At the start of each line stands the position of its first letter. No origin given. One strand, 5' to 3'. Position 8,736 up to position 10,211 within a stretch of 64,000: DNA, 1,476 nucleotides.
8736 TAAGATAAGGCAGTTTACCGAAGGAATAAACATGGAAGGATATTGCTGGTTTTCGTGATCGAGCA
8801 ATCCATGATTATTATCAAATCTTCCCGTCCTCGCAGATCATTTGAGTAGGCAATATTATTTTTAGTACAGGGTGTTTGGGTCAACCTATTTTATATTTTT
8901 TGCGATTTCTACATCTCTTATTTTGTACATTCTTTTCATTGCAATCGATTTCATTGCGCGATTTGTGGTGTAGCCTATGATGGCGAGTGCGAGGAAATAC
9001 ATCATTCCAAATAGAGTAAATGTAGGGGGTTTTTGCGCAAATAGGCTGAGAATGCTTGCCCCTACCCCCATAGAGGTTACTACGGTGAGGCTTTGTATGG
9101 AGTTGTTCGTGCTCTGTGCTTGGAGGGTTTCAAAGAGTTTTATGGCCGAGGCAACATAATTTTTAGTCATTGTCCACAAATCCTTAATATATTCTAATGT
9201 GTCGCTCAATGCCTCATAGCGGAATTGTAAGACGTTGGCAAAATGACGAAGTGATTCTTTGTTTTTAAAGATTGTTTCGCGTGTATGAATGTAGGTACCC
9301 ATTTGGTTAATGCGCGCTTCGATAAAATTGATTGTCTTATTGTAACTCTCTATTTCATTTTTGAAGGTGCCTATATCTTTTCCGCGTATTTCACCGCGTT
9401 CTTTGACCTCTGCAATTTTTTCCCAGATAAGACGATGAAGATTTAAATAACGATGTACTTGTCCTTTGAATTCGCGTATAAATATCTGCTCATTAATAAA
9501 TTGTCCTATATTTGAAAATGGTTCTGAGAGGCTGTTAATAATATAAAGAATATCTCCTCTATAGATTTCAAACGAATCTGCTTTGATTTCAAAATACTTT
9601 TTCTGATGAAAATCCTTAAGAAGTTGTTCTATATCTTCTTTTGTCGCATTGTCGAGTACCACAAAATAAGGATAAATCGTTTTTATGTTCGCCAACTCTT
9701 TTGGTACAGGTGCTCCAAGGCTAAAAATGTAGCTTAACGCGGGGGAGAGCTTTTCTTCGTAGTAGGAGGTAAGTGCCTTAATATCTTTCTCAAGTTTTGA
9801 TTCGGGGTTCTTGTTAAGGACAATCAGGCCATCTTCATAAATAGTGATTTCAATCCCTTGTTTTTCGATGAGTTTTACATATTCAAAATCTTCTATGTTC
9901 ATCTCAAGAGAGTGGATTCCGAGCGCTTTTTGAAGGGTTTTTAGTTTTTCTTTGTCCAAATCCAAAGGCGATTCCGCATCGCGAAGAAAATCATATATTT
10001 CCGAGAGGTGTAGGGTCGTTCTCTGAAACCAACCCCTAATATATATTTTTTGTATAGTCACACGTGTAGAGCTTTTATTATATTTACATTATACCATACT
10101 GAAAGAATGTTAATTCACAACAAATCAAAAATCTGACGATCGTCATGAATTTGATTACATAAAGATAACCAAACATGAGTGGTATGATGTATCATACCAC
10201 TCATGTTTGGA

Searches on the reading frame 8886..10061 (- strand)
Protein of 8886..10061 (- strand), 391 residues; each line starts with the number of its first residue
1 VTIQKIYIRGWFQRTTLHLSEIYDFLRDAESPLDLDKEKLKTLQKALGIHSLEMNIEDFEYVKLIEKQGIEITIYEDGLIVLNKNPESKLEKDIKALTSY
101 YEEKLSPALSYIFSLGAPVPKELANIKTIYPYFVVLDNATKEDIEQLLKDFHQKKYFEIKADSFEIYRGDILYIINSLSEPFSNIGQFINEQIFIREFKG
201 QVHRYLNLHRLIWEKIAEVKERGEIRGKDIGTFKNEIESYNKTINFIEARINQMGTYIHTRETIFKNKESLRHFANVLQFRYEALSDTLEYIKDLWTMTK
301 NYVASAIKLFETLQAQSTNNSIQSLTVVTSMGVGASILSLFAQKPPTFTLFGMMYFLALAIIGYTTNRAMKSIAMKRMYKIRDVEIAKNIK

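Call 6: search_protein_families(library=pfam, proteins=[window:8886-10061:-], max_evalue=0.01)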
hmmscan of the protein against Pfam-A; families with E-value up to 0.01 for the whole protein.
window:8886-10061:- (391 aa): 0 families

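Call 23: search_protein_families(library=phrogs, proteins=[window:8886-10061:-], max_evalue=1)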
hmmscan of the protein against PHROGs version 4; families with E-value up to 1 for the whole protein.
window:8886-10061:- (391 aa): 1 family
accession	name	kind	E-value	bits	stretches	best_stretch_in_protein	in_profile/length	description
phrog_17386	-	head and packaging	0.13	13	0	27-69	108-150/187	virion structural protein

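Call 24: search_protein_families(library=ncbifam, proteins=[window:8886-10061:-], max_evalue=1)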
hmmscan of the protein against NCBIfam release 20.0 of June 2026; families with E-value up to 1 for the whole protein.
window:8886-10061:- (391 aa): 2 families
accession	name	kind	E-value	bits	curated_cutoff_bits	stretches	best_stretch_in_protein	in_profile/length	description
TIGR04527.1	mycoplas_twoTM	subfamily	0.0041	16.8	125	1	219-342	101-202/248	MG_279/MG_280 family protein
NF049907.1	IncMemIncM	equivalog_domain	0.016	14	1000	1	233-372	155-293/562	inclusion membrane protein IncM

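Call 29: find_encoding_contigs(protein=window:8886-10061:-, flank=4000, max_places=10)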
Protein window:8886-10061:- (391 aa): no gene with exactly this product is on record in the collection.

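Call 35: find_homologous_proteins(query=window:8886-10061:-)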
Query window:8886-10061:- (391 aa): 2835 proteins with E <= 0.001 among 6754 candidates; the best 120 are listed.
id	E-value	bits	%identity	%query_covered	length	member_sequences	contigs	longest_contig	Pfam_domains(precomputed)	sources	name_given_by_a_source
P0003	8.9e-229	777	89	100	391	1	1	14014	-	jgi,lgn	-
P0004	1.3e-227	773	100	91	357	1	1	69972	-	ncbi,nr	ncbi:MAG: hypothetical protein HZA35_02850 [Parcubacteria group bacterium]|nr:hypothetical protein [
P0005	1.5e-221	753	87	100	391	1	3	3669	-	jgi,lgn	-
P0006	7.6e-175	599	70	99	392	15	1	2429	-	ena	-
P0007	2.4e-172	591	67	100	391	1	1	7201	-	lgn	-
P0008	7.0e-172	590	68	100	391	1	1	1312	-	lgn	-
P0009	6.5e-170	583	67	100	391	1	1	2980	-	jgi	jgi:hypothetical protein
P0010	2.1e-168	578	67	100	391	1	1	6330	-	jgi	jgi:hypothetical protein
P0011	4.4e-167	574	64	100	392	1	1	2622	-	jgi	jgi:hypothetical protein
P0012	5.4e-167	574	66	100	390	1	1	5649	-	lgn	-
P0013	4.1e-166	571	65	100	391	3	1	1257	-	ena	-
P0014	1.3e-165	569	66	100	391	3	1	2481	-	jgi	jgi:hypothetical protein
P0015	1.4e-164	566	63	100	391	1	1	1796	-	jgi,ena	-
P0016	2.1e-163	562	64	99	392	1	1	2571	-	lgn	-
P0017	2.8e-163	561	63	100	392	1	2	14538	-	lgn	-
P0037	5.6e-160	551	64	100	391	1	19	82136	-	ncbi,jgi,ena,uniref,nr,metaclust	ncbi:hypothetical protein A2662_03895 [Candidatus Giovannonibacteria bacterium RIFCSPHIGHO2_01_FULL_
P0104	1.8e-150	519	60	100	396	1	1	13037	PF27081.1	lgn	-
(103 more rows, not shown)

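Call 36: find_encoding_contigs(protein=P0003, flank=6000, max_places=6)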
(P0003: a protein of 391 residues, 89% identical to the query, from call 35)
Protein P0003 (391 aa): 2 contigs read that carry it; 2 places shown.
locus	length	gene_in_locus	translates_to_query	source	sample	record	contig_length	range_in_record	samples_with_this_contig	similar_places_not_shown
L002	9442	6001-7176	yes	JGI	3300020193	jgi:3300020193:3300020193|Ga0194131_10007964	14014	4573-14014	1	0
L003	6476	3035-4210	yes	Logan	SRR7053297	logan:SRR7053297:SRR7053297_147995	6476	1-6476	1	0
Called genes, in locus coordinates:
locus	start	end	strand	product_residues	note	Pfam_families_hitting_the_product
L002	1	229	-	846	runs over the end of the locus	PF00133:tRNA-synt_1, PF09334:tRNA-synt_1g, PF13603:tRNA-synt_1_2, PF00133:tRNA-synt_1, PF08264:Anticodon_1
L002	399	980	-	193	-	-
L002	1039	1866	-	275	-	PF01026:TatD_DNase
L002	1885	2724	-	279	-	PF00763:THF_DHG_CYH, PF02882:THF_DHG_CYH_C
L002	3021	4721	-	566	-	PF01565:FAD_binding_4, PF02913:FAD-oxidase_C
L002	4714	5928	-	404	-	PF00464:SHMT, PF00155:Aminotran_1_2 (faint)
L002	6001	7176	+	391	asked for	-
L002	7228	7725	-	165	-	-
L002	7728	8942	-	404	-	-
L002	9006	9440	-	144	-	?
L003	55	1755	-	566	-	PF01565:FAD_binding_4, PF02913:FAD-oxidase_C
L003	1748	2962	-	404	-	PF00464:SHMT, PF00155:Aminotran_1_2 (faint)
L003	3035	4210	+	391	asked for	-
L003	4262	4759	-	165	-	-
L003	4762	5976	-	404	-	-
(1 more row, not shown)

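Call 37: find_encoding_contigs(protein=P0005, flank=6000, max_places=6)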
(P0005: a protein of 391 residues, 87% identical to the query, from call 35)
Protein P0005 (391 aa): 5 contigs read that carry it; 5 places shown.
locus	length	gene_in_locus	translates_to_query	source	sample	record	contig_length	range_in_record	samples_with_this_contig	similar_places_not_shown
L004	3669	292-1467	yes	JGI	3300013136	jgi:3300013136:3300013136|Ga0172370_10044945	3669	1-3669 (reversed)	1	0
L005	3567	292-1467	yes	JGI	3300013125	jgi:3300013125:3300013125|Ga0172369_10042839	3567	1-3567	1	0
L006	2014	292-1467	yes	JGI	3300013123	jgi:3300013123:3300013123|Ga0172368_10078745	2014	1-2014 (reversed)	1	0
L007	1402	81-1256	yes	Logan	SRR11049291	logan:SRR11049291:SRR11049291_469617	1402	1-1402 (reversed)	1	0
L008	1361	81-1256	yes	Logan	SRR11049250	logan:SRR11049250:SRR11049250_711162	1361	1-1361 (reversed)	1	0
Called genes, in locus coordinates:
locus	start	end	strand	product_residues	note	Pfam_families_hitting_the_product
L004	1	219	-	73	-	?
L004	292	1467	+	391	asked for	-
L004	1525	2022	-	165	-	-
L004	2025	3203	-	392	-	-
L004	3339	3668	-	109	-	?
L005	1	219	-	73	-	?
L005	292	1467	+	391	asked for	-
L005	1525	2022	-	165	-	-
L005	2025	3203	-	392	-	-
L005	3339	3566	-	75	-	?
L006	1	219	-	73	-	?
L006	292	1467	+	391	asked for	-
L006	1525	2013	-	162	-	?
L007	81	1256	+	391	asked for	-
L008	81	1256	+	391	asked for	-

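Call 44: find_related_loci(query=A1, collection=genome_contigs, flank=6000)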
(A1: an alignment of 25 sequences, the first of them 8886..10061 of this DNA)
Query A1 (391 aa) in genome_contigs; peptide patterns used: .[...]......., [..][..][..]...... (x = any residue, [..] = any of these).
289 stretches matched a pattern; 263 encode a relative of the query (tblastn E <= 1e-3); the best 80 are kept; 80 distinct loci.
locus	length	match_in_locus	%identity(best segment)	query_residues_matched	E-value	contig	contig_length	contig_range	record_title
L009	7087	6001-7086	91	1-362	0e+0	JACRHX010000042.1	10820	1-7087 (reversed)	MAG: Parcubacteria group bacterium isolate NC_groundwater_1788_Pr3_B-0.1um_42_9 SR-2_scaffold_141_2402623, whole genome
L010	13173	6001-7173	65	1-391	3e-175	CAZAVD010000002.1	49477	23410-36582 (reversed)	MAG TPA_asm: uncultured Gammaproteobacteria bacterium isolate SRP200020_co1_195 genome assembly, contig: NODE_879_length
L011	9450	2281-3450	62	1-390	3e-175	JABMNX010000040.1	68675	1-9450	MAG: Candidatus Kaiserbacteria bacterium isolate bin.102 k141_5618615, whole genome shotgun sequence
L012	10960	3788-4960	62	1-391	8e-173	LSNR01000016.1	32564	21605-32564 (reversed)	MAG: Parcubacteria group bacterium M6-OD1-3 Contig8145, whole genome shotgun sequence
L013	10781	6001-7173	64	1-391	1e-170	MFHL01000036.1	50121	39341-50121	MAG: Candidatus Giovannonibacteria bacterium RIFCSPHIGHO2_02_FULL_44_11 rifcsphigho2_02_scaffold_5433, whole genome shot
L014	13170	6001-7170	62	1-390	1e-168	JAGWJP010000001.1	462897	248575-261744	MAG: Patescibacteria group bacterium isolate REEB140 contig-150_0, whole genome shotgun sequence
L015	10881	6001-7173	63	1-390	3e-168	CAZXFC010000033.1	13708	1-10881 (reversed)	MAG TPA_asm: uncultured Candidatus Saccharibacteria bacterium isolate SRP269290_co1_801 genome assembly, contig: NODE_63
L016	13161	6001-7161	62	4-390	2e-165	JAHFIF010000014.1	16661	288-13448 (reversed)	MAG: bacterium isolate nzgw356 NODE_1498_length_16662_cov_2.706971, whole genome shotgun sequence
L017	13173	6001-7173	59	1-391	3e-165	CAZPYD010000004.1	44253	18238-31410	MAG TPA_asm: uncultured Candidatus Saccharibacteria bacterium isolate SRP077602_co6_10 genome assembly, contig: NODE_134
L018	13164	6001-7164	60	4-391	4e-163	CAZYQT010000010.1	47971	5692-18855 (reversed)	MAG TPA_asm: uncultured Candidatus Saccharibacteria bacterium isolate SRP192515_co1_368 genome assembly, contig: NODE_52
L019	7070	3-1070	68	35-390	6e-163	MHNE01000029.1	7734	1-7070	MAG: Candidatus Portnoybacteria bacterium RIFCSPLOWO2_01_FULL_43_11 rifcsplowo2_01_scaffold_87291, whole genome shotgun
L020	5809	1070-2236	61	3-391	2e-163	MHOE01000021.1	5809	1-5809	MAG: Candidatus Spechtbacteria bacterium RIFCSPHIGHO2_02_FULL_43_15b rifcsphigho2_02_scaffold_44783, whole genome shotgu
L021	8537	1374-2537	61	4-391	5e-162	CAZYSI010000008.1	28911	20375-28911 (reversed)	MAG TPA_asm: uncultured Candidatus Saccharibacteria bacterium isolate binchicken_co326_102 genome assembly, contig: NODE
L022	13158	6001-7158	61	1-387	3e-158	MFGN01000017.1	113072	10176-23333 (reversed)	MAG: Candidatus Falkowbacteria bacterium RIFOXYD12_FULL_34_57 rifoxyd3_full_scaffold_30, whole genome shotgun sequence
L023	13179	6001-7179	58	1-391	1e-157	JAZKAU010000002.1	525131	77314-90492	MAG: Patescibacteria group bacterium isolate ADI_H3L2_1_122_18_3-bin046 ADIH3L21_B046_0_000000000002, whole genome shotg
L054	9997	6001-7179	53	1-391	5e-141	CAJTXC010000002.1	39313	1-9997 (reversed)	MAG TPA_asm: uncultured Bacilli bacterium isolate MGBC118889 genome assembly, contig: MGBC118889.2, whole genome shotgun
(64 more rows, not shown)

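Call 60: find_related_loci(query=A1, collection=metagenome_contigs, flank=4000)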
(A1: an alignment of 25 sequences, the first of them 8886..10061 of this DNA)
Query A1 (391 aa) in metagenome_contigs; peptide patterns used: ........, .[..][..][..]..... (x = any residue, [..] = any of these).
305 stretches matched a pattern; 141 encode a relative of the query (tblastn E <= 1e-3); the best 80 are kept; 80 distinct loci.
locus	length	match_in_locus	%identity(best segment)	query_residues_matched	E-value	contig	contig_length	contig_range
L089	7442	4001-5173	89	1-391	0e+0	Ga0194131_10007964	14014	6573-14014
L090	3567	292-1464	87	1-391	0e+0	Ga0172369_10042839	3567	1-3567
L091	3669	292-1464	87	1-391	0e+0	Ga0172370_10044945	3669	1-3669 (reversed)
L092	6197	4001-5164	70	3-390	0e+0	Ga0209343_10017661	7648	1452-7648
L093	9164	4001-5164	70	3-390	0e+0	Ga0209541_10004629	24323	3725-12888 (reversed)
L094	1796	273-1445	63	1-391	0e+0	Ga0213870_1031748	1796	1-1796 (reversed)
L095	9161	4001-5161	63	4-390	2e-173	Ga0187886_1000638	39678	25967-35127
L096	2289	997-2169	62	1-391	0e+0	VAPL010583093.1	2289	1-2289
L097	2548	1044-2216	64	1-391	0e+0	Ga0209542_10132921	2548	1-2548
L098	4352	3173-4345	63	1-391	2e-177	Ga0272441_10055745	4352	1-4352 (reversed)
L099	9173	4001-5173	64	1-391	2e-171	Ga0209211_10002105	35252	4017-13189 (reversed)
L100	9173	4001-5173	64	1-391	6e-171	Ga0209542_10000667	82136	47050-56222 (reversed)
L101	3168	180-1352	63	1-390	3e-175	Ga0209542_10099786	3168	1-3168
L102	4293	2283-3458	64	1-391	3e-171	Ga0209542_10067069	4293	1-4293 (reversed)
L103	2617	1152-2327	64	1-391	6e-177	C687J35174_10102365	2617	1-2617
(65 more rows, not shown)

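Call 82: search_protein_families(library=pfam, proteins=[P0104, L054:5537-5977:+, L054:4224-5396:+, L054:7185-8822:+, L010:3084-4058:-, L013:4423-5427:+, L013:4024-4443:-], max_evalue=0.01)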
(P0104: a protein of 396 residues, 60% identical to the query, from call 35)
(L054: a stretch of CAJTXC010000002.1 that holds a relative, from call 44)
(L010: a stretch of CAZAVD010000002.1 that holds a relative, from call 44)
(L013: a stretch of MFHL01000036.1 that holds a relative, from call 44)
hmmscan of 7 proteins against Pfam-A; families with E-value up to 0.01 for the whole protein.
P0104 (396 aa): 1 family
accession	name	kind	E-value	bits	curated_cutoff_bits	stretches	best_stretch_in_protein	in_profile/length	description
PF07160.18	SKA1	-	0.0057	16.9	29.6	0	209-288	7-86/243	Spindle and kinetochore-associated protein 1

L054:5537-5977:+ (146 aa): 7 families
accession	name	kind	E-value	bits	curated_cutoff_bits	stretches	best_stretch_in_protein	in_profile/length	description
PF00583.31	Acetyltransf_1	-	1.1e-14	55.1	20.7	1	27-133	14-116/116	Acetyltransferase (GNAT) family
PF13527.13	Acetyltransf_9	-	1.7e-14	54.3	25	1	5-135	2-126/127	Acetyltransferase (GNAT) domain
PF13508.13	Acetyltransf_7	-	9.6e-11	42.4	27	1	45-134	2-83/84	Acetyltransferase (GNAT) domain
PF13673.13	Acetyltransf_10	-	1.5e-05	25.5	23.6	1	36-135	21-109/128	Acetyltransferase (GNAT) domain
PF14542.12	Acetyltransf_CG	-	0.00027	21.4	30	1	70-111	17-59/80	GCN5-related N-acetyl-transferase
PF13880.12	Acetyltransf_13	-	0.0035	17.6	22.8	1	84-101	12-29/69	ESCO1/2 acetyl-transferase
PF08445.16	FR47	-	0.0065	16.9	22.1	0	75-138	20-82/86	FR47-like protein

L054:4224-5396:+ (390 aa): 0 families

L054:7185-8822:+ (545 aa): 4 families
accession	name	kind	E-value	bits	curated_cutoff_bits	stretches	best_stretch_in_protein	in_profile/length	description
PF00664.28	ABC_membrane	-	5.7e-20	72.6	28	1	20-281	2-267/274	ABC transporter transmembrane region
PF00005.33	ABC_tran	-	5.4e-16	59.9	25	1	348-492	1-134/137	ABC transporter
PF02463.25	SMC_N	-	2.3e-06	27.6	40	1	482-538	156-212/220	RecF/RecN/SMC N terminal domain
PF01637.24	ATPase_2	-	0.0028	17.9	33.2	1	356-519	18-150/225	ATPase domain predominantly from Archaea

L010:3084-4058:- (324 aa): 0 families

L013:4423-5427:+ (334 aa): 1 family
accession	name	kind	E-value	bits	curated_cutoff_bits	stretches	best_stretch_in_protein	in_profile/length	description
PF00078.32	RVT_1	-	7.1e-30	104.7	29.6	1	72-275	8-203/205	Reverse transcriptase (RNA-dependent DNA polymerase)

L013:4024-4443:- (139 aa): 1 family
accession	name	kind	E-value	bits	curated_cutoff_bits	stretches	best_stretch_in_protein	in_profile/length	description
PF22296.2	bAvd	-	8.8e-10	39.5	40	1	40-124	21-104/107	bAvd-like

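Call 87: search_protein_families(library=padloc, proteins=[window:8886-10061:-], max_evalue=0.1)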
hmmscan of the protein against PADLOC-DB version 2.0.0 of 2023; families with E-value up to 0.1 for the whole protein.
window:8886-10061:- (391 aa): 0 families

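Call 88: find_encoding_contigs(protein=P0037, flank=2500, max_places=10)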
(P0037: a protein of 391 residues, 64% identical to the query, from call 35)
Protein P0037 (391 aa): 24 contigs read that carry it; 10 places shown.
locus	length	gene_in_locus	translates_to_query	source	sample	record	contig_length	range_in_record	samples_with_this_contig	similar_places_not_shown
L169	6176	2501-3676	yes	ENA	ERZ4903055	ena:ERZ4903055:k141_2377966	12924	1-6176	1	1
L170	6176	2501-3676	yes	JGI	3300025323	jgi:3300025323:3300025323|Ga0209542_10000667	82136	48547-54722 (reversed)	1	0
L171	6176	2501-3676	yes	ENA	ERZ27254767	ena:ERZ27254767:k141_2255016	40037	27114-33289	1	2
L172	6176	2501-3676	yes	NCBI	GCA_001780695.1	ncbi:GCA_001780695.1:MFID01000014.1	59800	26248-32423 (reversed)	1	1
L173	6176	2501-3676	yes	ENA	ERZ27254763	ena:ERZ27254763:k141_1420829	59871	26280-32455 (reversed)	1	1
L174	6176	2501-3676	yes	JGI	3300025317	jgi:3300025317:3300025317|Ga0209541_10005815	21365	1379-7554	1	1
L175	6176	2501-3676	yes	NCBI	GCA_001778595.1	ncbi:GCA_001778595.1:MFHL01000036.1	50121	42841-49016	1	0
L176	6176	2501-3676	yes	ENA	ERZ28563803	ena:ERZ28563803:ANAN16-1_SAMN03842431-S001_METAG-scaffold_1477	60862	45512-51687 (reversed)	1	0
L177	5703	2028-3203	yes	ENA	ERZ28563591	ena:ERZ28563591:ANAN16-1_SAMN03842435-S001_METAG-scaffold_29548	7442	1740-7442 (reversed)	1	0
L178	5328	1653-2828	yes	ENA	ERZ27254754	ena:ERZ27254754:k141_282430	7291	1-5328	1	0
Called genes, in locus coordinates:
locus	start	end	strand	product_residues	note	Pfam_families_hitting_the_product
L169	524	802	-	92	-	PF22296:bAvd (weak)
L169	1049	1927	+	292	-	PF00078:RVT_1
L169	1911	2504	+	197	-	PF03167:UDG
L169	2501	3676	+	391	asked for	-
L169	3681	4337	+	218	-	PF12832:MFS_1_like (weak), PF07690:MFS_1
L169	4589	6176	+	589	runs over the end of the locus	PF14716:HHH_8, PF00633:HHH (faint), PF14520:HHH_5 (weak), PF14791:DNA_pol_B_thumb, PF02811:PHP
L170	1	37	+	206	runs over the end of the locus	-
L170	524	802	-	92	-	PF22296:bAvd (weak)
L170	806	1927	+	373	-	PF00078:RVT_1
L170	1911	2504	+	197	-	PF03167:UDG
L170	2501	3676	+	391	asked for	-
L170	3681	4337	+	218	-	PF12832:MFS_1_like (weak), PF07690:MFS_1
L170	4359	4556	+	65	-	-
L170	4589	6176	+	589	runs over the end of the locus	PF14716:HHH_8, PF00633:HHH (faint), PF14520:HHH_5 (weak), PF14791:DNA_pol_B_thumb, PF02811:PHP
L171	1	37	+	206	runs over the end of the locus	-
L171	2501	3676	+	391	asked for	-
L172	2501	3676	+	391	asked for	-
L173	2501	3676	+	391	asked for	-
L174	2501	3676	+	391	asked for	-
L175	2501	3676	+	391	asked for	-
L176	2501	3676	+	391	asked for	-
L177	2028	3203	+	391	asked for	-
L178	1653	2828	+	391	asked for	-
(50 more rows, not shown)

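Call 90: predict_structure(alignment_id=A1)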
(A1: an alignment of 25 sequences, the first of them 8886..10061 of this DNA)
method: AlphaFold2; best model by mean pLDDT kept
length: 391 residues; sequences in the alignment: 25
mean_pLDDT: 78.1   pTM: 0.72
mean pLDDT of the five models: 78.1, 77.6, 74.6, 71.7, 70.2
residues with pLDDT >= 90: 93; 70-90: 208; 50-70: 53; < 50: 37
segments of 3 or more residues with pLDDT < 50: 125-127, 320-345, 385-391
pLDDT, mean of each block of 10 residues (from residue 1): 87 67 93 90 96 87 94 89 90 92 89 65 56 92 90 82 87 90 89 85 82 79 78 81 82 86 83 73 84 85 80 67 40 37 51 64 69 74 45 32
secondary structure, 60 per line:
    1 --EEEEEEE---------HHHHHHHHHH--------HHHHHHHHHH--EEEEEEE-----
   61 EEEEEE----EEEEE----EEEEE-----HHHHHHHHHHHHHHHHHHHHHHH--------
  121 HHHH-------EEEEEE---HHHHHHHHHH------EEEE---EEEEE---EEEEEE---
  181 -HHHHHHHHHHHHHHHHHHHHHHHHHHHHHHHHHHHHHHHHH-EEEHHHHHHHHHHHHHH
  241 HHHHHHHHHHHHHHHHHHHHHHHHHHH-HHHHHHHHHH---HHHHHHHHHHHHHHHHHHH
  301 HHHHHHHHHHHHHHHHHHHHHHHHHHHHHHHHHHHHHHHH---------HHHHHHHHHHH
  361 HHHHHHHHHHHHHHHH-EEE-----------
elements in order: E3-9 H19-28 H37-46 E49-55 E61-66 E71-75 E80-84 H90-112 H121-124 E132-137 H141-150 E157-160 E164-168 E172-177 H182-222 E224-226 H227-267 H269-278 H282-340 H350-376 E378-380

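Call 92: fold_search(model_id=the predicted structure, library=pdb)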
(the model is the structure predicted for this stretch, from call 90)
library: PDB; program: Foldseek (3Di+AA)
matches with E <= 10: 627; with E <= 0.001: 31
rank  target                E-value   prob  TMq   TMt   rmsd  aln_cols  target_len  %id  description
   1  2iub_H                5.3e-05  1.00  0.24  0.27  15.8       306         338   10  Crystal structure of a divalent metal ion transporter CorA at 2.9 A resolution. (released 2006-08-03)
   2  2iub_I                9.1e-05  1.00  0.23  0.26  15.2       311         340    8  Crystal structure of a divalent metal ion transporter CorA at 2.9 A resolution. (released 2006-08-03)
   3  8tmj_B                1.1e-04  1.00  0.21  0.23  15.7       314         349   11  Cryo-EM structure of CorA in complex with conformation-specific synthetic antibody C18 and 100 uM MgCl2, State MG0.1-2 (released 2025-02-12)
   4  2iub_F                1.3e-04  1.00  0.20  0.22  16.0       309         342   11  Crystal structure of a divalent metal ion transporter CorA at 2.9 A resolution. (released 2006-08-03)
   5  2iub_G                1.6e-04  1.00  0.25  0.27  15.6       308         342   10  Crystal structure of a divalent metal ion transporter CorA at 2.9 A resolution. (released 2006-08-03)
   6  8tmb_B                1.6e-04  1.00  0.26  0.29  15.3       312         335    9  Cryo-EM structure of CorA in complex with conformation-specific synthetic antibody C12 and 20 mM MgCl2, State MG20-1 (released 2025-02-12)
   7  2iub_J                2.7e-04  1.00  0.24  0.27  15.7       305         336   10  Crystal structure of a divalent metal ion transporter CorA at 2.9 A resolution. (released 2006-08-03)
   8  8tmc_E                3.0e-04  1.00  0.26  0.29  15.3       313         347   10  Cryo-EM structure of CorA in complex with conformation-specific synthetic antibody C12 and 20 mM MgCl2, State MG20-2 (released 2025-02-12)
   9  8tmj_D                3.0e-04  0.99  0.21  0.23  15.9       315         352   11  Cryo-EM structure of CorA in complex with conformation-specific synthetic antibody C18 and 100 uM MgCl2, State MG0.1-2 (released 2025-02-12)
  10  8tmi_E                3.3e-04  0.99  0.17  0.19  16.9       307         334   12  Cryo-EM structure of CorA in complex with conformation-specific synthetic antibody C18 and 100 uM MgCl2, State MG0.1-2 (released 2025-02-12)
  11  8tmd_A                3.9e-04  1.00  0.27  0.31  15.0       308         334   11  Cryo-EM structure of CorA in complex with conformation-specific synthetic antibody C18 and 100 uM MgCl2, State MG0.1-1 (released 2025-02-12)
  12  4i0u_B                4.1e-04  0.99  0.20  0.22  16.1       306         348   11  Improved structure of Thermotoga maritima CorA at 2.7 A resolution (released 2013-03-06)
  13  8tmc_B                4.3e-04  1.00  0.25  0.28  15.6       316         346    9  Cryo-EM structure of CorA in complex with conformation-specific synthetic antibody C12 and 20 mM MgCl2, State MG20-2 (released 2025-02-12)
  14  8tmc_C                4.3e-04  0.99  0.20  0.22  15.6       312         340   11  Cryo-EM structure of CorA in complex with conformation-specific synthetic antibody C12 and 20 mM MgCl2, State MG20-2 (released 2025-02-12)
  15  8tmd_E                4.3e-04  0.98  0.18  0.20  16.1       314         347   12  Cryo-EM structure of CorA in complex with conformation-specific synthetic antibody C18 and 100 uM MgCl2, State MG0.1-1 (released 2025-02-12)
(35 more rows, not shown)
